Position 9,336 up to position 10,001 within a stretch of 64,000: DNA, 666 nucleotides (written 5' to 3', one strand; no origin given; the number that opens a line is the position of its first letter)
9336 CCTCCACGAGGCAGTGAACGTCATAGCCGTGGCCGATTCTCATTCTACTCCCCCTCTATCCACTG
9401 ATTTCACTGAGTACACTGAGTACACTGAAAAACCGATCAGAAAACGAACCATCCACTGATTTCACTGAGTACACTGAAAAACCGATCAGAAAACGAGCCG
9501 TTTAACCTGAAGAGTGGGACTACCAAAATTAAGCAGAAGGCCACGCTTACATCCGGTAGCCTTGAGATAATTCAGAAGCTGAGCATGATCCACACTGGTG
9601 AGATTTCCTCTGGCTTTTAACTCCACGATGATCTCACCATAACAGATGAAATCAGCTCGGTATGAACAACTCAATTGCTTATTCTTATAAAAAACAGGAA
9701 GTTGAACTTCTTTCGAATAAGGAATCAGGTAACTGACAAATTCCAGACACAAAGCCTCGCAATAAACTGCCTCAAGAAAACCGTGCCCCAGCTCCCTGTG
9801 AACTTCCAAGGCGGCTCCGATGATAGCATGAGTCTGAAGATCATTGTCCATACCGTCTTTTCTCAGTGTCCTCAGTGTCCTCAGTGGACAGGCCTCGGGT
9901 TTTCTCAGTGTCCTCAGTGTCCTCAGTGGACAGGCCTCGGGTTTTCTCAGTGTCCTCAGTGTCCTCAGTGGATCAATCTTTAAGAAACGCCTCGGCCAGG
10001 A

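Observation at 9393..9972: GxxExxY cassette with inverted, tandemly amplified flanks wedged exactly between ispD and ispF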

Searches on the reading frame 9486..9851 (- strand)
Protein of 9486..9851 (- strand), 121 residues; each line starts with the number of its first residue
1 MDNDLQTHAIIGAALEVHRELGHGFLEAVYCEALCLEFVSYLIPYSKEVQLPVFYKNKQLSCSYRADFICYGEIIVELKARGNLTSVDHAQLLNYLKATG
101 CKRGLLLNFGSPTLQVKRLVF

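Call 5: search_protein_families(library=pfam, proteins=[window:9486-9851:-])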
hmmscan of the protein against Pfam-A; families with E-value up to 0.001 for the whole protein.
window:9486-9851:- (121 aa): 1 family
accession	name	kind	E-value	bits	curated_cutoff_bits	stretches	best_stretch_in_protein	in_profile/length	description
PF13366.12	PDDEXK_3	-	1.7e-37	128.8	22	1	7-118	4-116/117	PD-(D/E)XK nuclease superfamily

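Call 6: search_protein_families(library=ncbifam, proteins=[window:9486-9851:-])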
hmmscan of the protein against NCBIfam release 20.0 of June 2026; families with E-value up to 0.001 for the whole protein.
window:9486-9851:- (121 aa): 1 family
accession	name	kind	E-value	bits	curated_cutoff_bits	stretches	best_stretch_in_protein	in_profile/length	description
TIGR04256.1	GxxExxY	subfamily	5.2e-41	139.7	35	1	7-120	3-116/116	GxxExxY protein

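Call 11: find_encoding_contigs(protein=window:9486-9851:-, flank=6000, max_places=10)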
Protein window:9486-9851:- (121 aa): 16 contigs read that carry it; 3 places shown.
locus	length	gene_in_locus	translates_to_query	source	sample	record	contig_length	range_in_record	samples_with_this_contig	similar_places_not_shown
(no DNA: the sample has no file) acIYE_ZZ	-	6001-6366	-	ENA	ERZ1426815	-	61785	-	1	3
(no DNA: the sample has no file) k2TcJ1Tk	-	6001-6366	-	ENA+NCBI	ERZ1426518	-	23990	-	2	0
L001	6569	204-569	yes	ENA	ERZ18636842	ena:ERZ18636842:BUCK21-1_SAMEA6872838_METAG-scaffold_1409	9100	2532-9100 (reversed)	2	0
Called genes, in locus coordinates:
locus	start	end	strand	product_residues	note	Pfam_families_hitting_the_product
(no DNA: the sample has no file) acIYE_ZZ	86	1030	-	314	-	PF16743:PliI (weak)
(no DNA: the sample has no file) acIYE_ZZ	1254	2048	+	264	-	PF07589:PEP_exosort_dom (faint)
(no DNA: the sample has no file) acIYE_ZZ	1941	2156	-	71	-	-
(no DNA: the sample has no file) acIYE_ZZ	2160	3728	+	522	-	PF13424:TPR_12 (faint), PF13174:TPR_6 (faint), PF13176:TPR_7 (faint), PF25064:ARM_TT21_5th (faint), PF12895:ANAPC3 (faint), PF13432:TPR_16, PF13429:TPR_15 (weak), PF23914:TPR_CcmH_CycH (weak), +8 more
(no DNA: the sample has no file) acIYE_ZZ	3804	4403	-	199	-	PF03193:RsgA_GTPase (faint), PF00009:GTP_EFTU (faint), PF01926:MMR_HSR1, PF02421:FeoB_N, PF00350:Dynamin_N (faint)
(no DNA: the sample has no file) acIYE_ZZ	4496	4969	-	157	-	PF02915:Rubrerythrin (weak)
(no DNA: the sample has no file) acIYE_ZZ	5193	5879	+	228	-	PF01128:IspD, PF12804:NTP_transf_3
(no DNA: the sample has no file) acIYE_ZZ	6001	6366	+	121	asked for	PF13366:PDDEXK_3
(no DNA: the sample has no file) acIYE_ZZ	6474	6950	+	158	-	PF02542:YgbB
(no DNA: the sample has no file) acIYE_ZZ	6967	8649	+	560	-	PF00749:tRNA-synt_1c, PF03950:tRNA-synt_1c_C, PF20974:tRNA-synt_1c_C2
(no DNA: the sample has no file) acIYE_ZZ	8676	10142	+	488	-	PF01406:tRNA-synt_1e, PF01921:tRNA-synt_1f (faint), PF09334:tRNA-synt_1g (weak), PF00133:tRNA-synt_1 (weak), PF09334:tRNA-synt_1g, PF09190:DALR_2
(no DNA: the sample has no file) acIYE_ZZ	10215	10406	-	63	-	PF01402:RHH_1 (weak)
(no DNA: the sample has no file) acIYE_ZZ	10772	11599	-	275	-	PF02146:SIR2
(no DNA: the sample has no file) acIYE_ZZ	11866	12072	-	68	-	-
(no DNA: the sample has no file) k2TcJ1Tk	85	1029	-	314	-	PF16743:PliI (weak)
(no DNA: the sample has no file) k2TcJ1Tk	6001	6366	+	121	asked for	PF13366:PDDEXK_3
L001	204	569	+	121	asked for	PF13366:PDDEXK_3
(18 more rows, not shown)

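Call 18: find_homologous_proteins(query=window:9486-9851:-)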
Query window:9486-9851:- (121 aa): 7998 proteins with E <= 0.001 among 8000 candidates; the best 120 are listed.
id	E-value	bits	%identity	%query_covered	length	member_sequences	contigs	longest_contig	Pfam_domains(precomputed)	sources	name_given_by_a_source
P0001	3.6e-65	235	99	88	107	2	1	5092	PF13366.13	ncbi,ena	-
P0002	7.3e-63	228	87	100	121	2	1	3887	PF13366.13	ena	-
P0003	2.0e-59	217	84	100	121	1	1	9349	PF13366.13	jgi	jgi:GxxExxY protein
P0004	1.0e-58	214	82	100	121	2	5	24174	PF13366.13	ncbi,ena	-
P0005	8.7e-57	208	79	100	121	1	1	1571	PF13366.13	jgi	jgi:GxxExxY protein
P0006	7.4e-47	176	69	99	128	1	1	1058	PF13366.13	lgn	-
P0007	1.9e-46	175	68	98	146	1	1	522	PF13366.13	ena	-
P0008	2.7e-46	174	68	99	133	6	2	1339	PF13366.13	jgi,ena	-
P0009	3.9e-46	174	68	99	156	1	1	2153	PF13366.13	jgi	jgi:GxxExxY protein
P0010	4.1e-46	174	68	98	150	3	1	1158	PF13366.13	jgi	jgi:GxxExxY protein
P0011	4.6e-46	174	67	99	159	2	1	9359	PF13366.13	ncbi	ncbi:MAG TPA: GxxExxY protein [Anaerolineae bacterium]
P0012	5.7e-46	173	67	99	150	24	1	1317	PF13366.13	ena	-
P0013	9.4e-46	173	65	98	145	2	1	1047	PF13366.13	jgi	-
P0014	1.2e-45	172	68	99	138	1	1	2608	PF13366.13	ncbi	-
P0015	1.5e-45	172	68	98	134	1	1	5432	PF13366.13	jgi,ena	-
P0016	1.7e-45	172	67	99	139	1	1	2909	PF13366.13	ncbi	-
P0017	1.8e-45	172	67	99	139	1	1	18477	PF13366.13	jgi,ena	-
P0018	2.2e-45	171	66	98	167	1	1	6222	PF13366.13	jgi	jgi:GxxExxY protein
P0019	2.2e-45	171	67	98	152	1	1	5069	PF13366.13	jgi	jgi:GxxExxY protein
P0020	2.3e-45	171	68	98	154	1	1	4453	PF13366.13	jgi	jgi:GxxExxY protein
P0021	4.4e-45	170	67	98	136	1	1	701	PF13366.13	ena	-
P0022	4.6e-45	170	65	100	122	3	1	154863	PF13366.13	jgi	jgi:GxxExxY protein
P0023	6.7e-45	170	67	98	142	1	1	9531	PF13366.13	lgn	-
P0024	6.9e-45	170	65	99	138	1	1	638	PF13366.13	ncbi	-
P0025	8.8e-45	169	69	98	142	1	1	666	PF13366.13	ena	-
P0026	8.8e-45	169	68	98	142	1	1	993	PF13366.13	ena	-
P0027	8.9e-45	169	66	99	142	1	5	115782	PF13366.13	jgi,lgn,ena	jgi:GxxExxY protein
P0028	9.2e-45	169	66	98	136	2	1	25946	PF13366.13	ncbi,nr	ncbi:MAG: GxxExxY protein [Chloroflexota bacterium]|nr:GxxExxY protein [Chloroflexota bacterium]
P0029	9.2e-45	169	64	100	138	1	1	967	PF13366.13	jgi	jgi:GxxExxY protein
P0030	9.9e-45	169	66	98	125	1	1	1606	PF13366.13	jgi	jgi:GxxExxY protein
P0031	1.1e-44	169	66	98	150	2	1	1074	PF13366.13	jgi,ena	-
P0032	1.4e-44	169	65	100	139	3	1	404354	PF13366.13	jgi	jgi:GxxExxY protein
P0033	1.6e-44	169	69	98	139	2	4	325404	PF13366.13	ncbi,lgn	-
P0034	1.7e-44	169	69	99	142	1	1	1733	PF13366.13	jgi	jgi:GxxExxY protein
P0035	1.7e-44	168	64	98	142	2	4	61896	PF13366.13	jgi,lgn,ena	-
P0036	1.8e-44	168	64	100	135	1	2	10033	PF13366.13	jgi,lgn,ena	-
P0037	2.1e-44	168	67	97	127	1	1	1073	PF13366.13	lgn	-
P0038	2.3e-44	168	64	98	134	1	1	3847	PF13366.13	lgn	-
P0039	2.3e-44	168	70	99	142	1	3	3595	PF13366.13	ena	-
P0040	2.5e-44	168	66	98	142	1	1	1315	PF13366.13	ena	-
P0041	2.7e-44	168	66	100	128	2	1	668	PF13366.13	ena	-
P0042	3.5e-44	168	67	98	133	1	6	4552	PF13366.13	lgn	-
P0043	3.5e-44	168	64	100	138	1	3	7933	PF13366.13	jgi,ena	-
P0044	3.7e-44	167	67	99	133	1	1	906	PF13366.13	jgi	jgi:GxxExxY protein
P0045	3.9e-44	167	67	100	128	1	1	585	PF13366.13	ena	-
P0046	4.0e-44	167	67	100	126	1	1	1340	PF13366.13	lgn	-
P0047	4.2e-44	167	67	100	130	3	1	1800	PF13366.13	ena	-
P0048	4.5e-44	167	66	99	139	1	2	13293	PF13366.13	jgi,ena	-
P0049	4.6e-44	167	65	98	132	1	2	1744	PF13366.13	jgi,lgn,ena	-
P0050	4.6e-44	167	64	99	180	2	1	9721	PF13366.13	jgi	jgi:GxxExxY protein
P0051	4.9e-44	167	69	98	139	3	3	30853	PF13366.13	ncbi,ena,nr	ncbi:MAG TPA: GxxExxY protein [Chloroflexi bacterium]|nr:GxxExxY protein [Chloroflexota bacterium] H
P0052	5.3e-44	167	66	100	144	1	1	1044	PF13366.13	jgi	jgi:GxxExxY protein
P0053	5.3e-44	167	66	100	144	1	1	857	PF13366.13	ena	-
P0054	5.5e-44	167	64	100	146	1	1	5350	PF13366.13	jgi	jgi:GxxExxY protein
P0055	5.7e-44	167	66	98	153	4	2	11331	PF13366.13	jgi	jgi:GxxExxY protein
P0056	5.9e-44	167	66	98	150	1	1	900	PF13366.13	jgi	jgi:GxxExxY protein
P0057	6.2e-44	167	66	99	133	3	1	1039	PF13366.13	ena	-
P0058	6.2e-44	167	64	98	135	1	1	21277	PF13366.13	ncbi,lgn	-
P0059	6.3e-44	167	64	98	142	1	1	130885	PF13366.13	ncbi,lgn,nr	ncbi:MAG: GxxExxY protein [Candidatus Tectomicrobia bacterium]|nr:GxxExxY protein [Candidatus Tectom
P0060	6.4e-44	167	66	98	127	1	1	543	PF13366.13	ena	-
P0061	6.5e-44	167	64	99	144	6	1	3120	PF13366.13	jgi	-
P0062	6.6e-44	167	67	98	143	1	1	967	PF13366.13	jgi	jgi:GxxExxY protein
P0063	7.3e-44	166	69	98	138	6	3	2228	PF13366.13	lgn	-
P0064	7.6e-44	166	67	98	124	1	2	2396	PF13366.13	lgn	-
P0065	7.6e-44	166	65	98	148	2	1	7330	PF13366.13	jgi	jgi:GxxExxY protein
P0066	7.9e-44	166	67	100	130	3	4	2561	PF13366.13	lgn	-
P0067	8.1e-44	166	65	99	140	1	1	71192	PF13366.13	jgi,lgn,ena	-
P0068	8.7e-44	166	69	99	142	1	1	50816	PF13366.13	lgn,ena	-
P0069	8.8e-44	166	66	98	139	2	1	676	PF13366.13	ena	-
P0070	9.1e-44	166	68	98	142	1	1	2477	PF13366.13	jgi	jgi:GxxExxY protein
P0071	9.4e-44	166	65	99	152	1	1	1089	PF13366.13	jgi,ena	-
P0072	9.5e-44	166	65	98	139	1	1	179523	PF13366.13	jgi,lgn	jgi:GxxExxY protein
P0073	1.1e-43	166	66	99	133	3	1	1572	PF13366.13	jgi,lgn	jgi:GxxExxY protein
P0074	1.1e-43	166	66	98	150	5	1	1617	PF13366.13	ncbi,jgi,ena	-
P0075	1.2e-43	166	63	98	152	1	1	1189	PF13366.13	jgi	jgi:GxxExxY protein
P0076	1.2e-43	166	66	98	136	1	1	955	PF13366.13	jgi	jgi:GxxExxY protein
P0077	1.2e-43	166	64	100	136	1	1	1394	PF13366.13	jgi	jgi:GxxExxY protein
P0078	1.2e-43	166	64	99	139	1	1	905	PF13366.13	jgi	jgi:GxxExxY protein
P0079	1.2e-43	166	62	100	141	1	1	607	PF13366.13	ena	-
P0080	1.3e-43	166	65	100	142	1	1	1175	PF13366.13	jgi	jgi:GxxExxY protein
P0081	1.3e-43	166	65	98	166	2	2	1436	PF13366.13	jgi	jgi:GxxExxY protein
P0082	1.4e-43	166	67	98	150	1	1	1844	PF13366.13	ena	-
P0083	1.4e-43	166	68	98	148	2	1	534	PF13366.13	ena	-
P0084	1.4e-43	166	65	99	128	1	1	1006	PF13366.13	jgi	jgi:GxxExxY protein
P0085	1.4e-43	166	65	98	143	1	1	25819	PF13366.13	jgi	jgi:GxxExxY protein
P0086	1.4e-43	166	66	99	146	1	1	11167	PF13366.13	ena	-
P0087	1.5e-43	165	64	98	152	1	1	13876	PF13366.13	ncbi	-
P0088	1.6e-43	165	65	96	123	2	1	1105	PF13366.13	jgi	jgi:GxxExxY protein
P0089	1.6e-43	165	63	99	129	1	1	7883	PF13366.13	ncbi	-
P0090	1.6e-43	165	68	97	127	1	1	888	PF13366.13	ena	-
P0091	1.6e-43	165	65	98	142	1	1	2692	PF13366.13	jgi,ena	-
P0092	1.7e-43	165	63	99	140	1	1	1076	PF13366.13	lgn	-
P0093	1.7e-43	165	67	98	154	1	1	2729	PF13366.13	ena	-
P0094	1.8e-43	165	65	98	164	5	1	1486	PF13366.13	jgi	jgi:GxxExxY protein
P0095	1.9e-43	165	65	100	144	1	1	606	PF13366.13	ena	-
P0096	1.9e-43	165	65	98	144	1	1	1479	PF13366.13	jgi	-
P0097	2.0e-43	165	65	98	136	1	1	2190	PF13366.13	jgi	jgi:GxxExxY protein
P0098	2.1e-43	165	68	99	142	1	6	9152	PF13366.13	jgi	jgi:GxxExxY protein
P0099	2.1e-43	165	64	98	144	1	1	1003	PF13366.13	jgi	jgi:GxxExxY protein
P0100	2.5e-43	165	65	98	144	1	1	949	PF13366.13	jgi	jgi:GxxExxY protein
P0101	2.5e-43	165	65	98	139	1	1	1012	PF13366.13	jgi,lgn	jgi:GxxExxY protein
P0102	2.5e-43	165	65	98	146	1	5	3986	PF13366.13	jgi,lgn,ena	-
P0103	2.6e-43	165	64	100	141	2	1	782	PF13366.13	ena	-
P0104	2.6e-43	165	65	99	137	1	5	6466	PF13366.13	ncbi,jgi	-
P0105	2.7e-43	165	68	97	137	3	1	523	PF13366.13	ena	-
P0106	2.7e-43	165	66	98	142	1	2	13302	PF13366.13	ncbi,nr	ncbi:MAG: GxxExxY protein [Deltaproteobacteria bacterium]|nr:GxxExxY protein [Deltaproteobacteria ba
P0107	2.9e-43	165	65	98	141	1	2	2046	PF13366.13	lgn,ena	-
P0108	2.9e-43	165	67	98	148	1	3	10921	PF13366.13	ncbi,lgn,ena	-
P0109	3.1e-43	164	66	98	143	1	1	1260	PF13366.13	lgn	-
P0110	3.2e-43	164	67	98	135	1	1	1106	PF13366.13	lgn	-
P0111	3.3e-43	164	65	99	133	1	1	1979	PF13366.13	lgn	-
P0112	3.4e-43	164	67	98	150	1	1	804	PF13366.13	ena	-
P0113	3.5e-43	164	62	98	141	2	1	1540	PF13366.13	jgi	jgi:GxxExxY protein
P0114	3.5e-43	164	64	100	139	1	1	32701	PF13366.13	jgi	jgi:GxxExxY protein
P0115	3.5e-43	164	66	98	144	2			PF13366.13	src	-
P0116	3.5e-43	164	66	98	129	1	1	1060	PF13366.13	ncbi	-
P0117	3.6e-43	164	65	99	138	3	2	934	PF13366.13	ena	-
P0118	3.6e-43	164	64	99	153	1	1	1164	PF13366.13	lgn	-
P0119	3.7e-43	164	62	98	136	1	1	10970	PF13366.13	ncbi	-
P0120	3.8e-43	164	65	100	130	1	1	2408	PF13366.13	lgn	-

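Call 19: find_encoding_contigs(protein=P0004, flank=4000, max_places=5)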
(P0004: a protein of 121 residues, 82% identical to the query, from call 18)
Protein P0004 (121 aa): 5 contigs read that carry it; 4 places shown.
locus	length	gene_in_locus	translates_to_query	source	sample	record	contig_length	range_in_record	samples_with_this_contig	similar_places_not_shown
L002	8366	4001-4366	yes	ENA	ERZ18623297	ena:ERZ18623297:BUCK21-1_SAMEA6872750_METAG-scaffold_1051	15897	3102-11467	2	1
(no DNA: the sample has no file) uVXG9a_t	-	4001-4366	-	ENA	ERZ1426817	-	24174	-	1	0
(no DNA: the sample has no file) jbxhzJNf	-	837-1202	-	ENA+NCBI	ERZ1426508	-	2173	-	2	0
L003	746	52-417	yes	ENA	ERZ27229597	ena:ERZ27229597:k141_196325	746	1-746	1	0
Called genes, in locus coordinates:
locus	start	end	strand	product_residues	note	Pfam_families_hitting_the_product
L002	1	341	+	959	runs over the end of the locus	PF01663:Phosphodiest, PF00515:TPR_1 (faint), PF07719:TPR_2 (faint), PF13432:TPR_16 (faint), PF14559:TPR_19 (faint), PF13414:TPR_11 (faint)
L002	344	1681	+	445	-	PF13371:TPR_9 (faint), PF13424:TPR_12 (faint), PF24575:TPR_Slam (faint), PF13432:TPR_16, PF23914:TPR_CcmH_CycH, PF13432:TPR_16 (weak), PF14559:TPR_19 (weak), PF12895:ANAPC3 (weak), +11 more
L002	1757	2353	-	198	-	PF03193:RsgA_GTPase (faint), PF01926:MMR_HSR1, PF02421:FeoB_N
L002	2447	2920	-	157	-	PF02915:Rubrerythrin (weak)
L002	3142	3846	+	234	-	PF01128:IspD, PF12804:NTP_transf_3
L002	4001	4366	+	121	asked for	PF13366:PDDEXK_3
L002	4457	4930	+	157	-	PF02542:YgbB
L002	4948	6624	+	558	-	PF00749:tRNA-synt_1c, PF03950:tRNA-synt_1c_C, PF20974:tRNA-synt_1c_C2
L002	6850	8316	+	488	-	PF01406:tRNA-synt_1e, PF09334:tRNA-synt_1g (weak), PF00133:tRNA-synt_1 (weak), PF01921:tRNA-synt_1f (weak), PF09334:tRNA-synt_1g, PF09190:DALR_2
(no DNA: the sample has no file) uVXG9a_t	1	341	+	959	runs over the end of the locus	PF01663:Phosphodiest, PF00515:TPR_1 (faint), PF07719:TPR_2 (faint), PF13432:TPR_16 (faint), PF14559:TPR_19 (faint), PF13414:TPR_11 (faint)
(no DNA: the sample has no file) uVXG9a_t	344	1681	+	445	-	PF13371:TPR_9 (faint), PF13424:TPR_12 (faint), PF24575:TPR_Slam (faint), PF13432:TPR_16, PF23914:TPR_CcmH_CycH, PF13432:TPR_16 (weak), PF14559:TPR_19 (weak), PF12895:ANAPC3 (weak), +11 more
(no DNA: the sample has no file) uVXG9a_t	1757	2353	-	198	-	PF03193:RsgA_GTPase (faint), PF01926:MMR_HSR1, PF02421:FeoB_N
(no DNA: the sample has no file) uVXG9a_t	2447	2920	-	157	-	PF02915:Rubrerythrin (weak)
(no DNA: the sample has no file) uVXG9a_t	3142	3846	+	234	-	PF01128:IspD, PF12804:NTP_transf_3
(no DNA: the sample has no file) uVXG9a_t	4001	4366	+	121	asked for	PF13366:PDDEXK_3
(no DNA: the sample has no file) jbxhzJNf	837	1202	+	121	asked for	PF13366:PDDEXK_3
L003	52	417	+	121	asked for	PF13366:PDDEXK_3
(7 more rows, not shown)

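Call 20: find_encoding_contigs(protein=P0003, flank=4000, max_places=3)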
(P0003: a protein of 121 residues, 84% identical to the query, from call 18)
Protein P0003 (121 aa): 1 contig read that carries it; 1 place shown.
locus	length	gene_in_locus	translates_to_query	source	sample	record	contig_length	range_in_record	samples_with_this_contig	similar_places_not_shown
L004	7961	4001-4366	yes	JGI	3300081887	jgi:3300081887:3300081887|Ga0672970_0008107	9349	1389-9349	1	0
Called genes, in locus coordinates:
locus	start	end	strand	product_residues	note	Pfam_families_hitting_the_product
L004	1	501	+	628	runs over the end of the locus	?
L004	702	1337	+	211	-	PF07589:PEP_exosort_dom (weak)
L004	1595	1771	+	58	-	-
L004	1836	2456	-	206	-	PF03193:RsgA_GTPase (faint), PF00009:GTP_EFTU (faint), PF01926:MMR_HSR1, PF02421:FeoB_N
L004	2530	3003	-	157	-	PF02915:Rubrerythrin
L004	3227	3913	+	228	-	PF01128:IspD, PF12804:NTP_transf_3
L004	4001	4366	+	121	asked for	PF13366:PDDEXK_3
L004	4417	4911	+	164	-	PF02542:YgbB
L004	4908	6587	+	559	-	PF00749:tRNA-synt_1c, PF03950:tRNA-synt_1c_C, PF20974:tRNA-synt_1c_C2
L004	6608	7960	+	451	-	?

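Call 21: find_encoding_contigs(protein=P0002, flank=4000, max_places=3)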
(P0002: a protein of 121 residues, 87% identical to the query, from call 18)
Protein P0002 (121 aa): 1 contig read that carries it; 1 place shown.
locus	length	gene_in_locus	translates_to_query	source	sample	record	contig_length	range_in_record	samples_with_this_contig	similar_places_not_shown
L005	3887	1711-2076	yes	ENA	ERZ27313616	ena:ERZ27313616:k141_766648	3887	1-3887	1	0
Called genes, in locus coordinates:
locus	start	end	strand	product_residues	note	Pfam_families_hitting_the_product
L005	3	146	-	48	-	?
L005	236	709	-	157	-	PF02915:Rubrerythrin (faint)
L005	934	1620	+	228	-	PF01128:IspD, PF12804:NTP_transf_3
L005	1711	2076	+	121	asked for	PF13366:PDDEXK_3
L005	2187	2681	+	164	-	PF02542:YgbB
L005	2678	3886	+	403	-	?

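Call 24: find_related_loci(query=A1, collection=genome_contigs, flank=3000)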
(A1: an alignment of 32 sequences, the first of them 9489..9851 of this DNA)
Query A1 (121 aa) in genome_contigs; peptide patterns used: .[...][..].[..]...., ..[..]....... (x = any residue, [..] = any of these).
600 stretches matched a pattern (row limit reached: there are more); 588 encode a relative of the query (tblastn E <= 1e-3); the best 80 are kept; 80 distinct loci.
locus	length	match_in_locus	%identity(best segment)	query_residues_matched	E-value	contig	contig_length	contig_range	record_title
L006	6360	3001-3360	67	1-120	5e-53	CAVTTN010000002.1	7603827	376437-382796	MAG: uncultured Planctomycetota bacterium isolate MFD09671.bin.2.6 genome assembly, contig: contig_5745, whole genome sh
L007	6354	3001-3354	69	3-120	8e-50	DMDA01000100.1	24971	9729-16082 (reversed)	MAG TPA_asm: Chloroflexi bacterium isolate UBA9854 contig_82, whole genome shotgun sequence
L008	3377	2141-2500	64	2-121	1e-49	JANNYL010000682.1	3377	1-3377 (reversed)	MAG: Flavobacteriales bacterium isolate VAR_34_concoct_196_sub VAR_34_k141_891371, whole genome shotgun sequence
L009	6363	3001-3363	61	1-121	3e-49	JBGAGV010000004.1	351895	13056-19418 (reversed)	MAG: Chthoniobacteraceae bacterium isolate MAG_MBR_H125.92 MBRH125-92_opera_contig_219, whole genome shotgun sequence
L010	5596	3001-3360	65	2-121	5e-49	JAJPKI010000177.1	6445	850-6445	MAG: Verrucomicrobia bacterium isolate Centralia_MAG_692 k107_32263884, whole genome shotgun sequence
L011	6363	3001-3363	61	1-121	8e-49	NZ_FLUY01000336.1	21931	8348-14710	Candidatus Thiosymbion oneisti isolate LOsNLC13024, whole genome shotgun sequence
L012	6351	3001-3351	65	4-120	1e-48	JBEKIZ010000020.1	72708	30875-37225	MAG: Terriglobia bacterium isolate SPRUCE 311 SPRUCE_311_20, whole genome shotgun sequence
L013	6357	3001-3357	65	3-121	6e-48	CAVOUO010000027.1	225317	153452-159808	MAG: uncultured Planctomycetota bacterium isolate MFD10007.bin.2.186 genome assembly, contig: contig_45132, whole genome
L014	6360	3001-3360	64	2-121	2e-47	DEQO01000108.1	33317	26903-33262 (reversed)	MAG TPA_asm: Flavobacteriales bacterium UBA3364 UBA3364_contig_3905, whole genome shotgun sequence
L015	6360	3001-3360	62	1-120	1e-47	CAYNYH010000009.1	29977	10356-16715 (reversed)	MAG TPA_asm: uncultured Gallionella sp. isolate binchicken_co134_1040 genome assembly, contig: NODE_3126_length_29977_co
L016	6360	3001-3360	61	2-121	2e-47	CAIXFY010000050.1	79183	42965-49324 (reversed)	MAG: uncultured Verrucomicrobia subdivision 3 bacterium isolate VK1_bin-0319 genome assembly, contig: bin-0319:50/85, wh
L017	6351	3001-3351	63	4-120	9e-48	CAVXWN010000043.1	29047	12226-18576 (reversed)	MAG: uncultured Acidobacteriota bacterium isolate MFD04492.bin.2.64 genome assembly, contig: contig_58631, whole genome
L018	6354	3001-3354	62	4-121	9e-47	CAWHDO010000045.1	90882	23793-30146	MAG: uncultured delta proteobacterium isolate MFD03726.bin.3.89 genome assembly, contig: contig_30722, whole genome shot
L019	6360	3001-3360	65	1-120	1e-46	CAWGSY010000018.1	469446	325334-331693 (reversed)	MAG: uncultured Verrucomicrobiae bacterium isolate MFD05521.bin.1.182 genome assembly, contig: contig_84443, whole genom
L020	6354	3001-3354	61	4-121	1e-46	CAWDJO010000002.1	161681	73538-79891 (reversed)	MAG: uncultured delta proteobacterium isolate MFD00709.bin.2.147 genome assembly, contig: contig_10380, whole genome sho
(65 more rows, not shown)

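Call 25: search_solved_structures(query=A1, max_evalue=1)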
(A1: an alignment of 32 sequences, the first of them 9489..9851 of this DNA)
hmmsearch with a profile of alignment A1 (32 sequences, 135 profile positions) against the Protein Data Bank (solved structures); distinct sequences matched with E-value up to 1: 0.

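Call 42: predict_structure(alignment_id=A1)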
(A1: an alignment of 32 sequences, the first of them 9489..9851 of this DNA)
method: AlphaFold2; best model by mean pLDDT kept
length: 121 residues; sequences in the alignment: 32
mean_pLDDT: 93.5   pTM: 0.86
mean pLDDT of the five models: 93.5, 93.1, 92.8, 92.1, 78.7
residues with pLDDT >= 90: 104; 70-90: 14; 50-70: 1; < 50: 2
segments of 3 or more residues with pLDDT < 50: none
pLDDT, mean of each block of 10 residues (from residue 1): 80 98 97 99 96 90 94 96 95 90 95 95 76
secondary structure, 60 per line:
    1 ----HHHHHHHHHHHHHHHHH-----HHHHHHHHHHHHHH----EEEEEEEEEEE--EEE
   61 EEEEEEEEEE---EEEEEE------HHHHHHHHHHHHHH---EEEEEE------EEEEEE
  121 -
elements in order: H5-21 H27-40 E45-55 E58-70 E74-79 H86-99 E103-108 E115-120
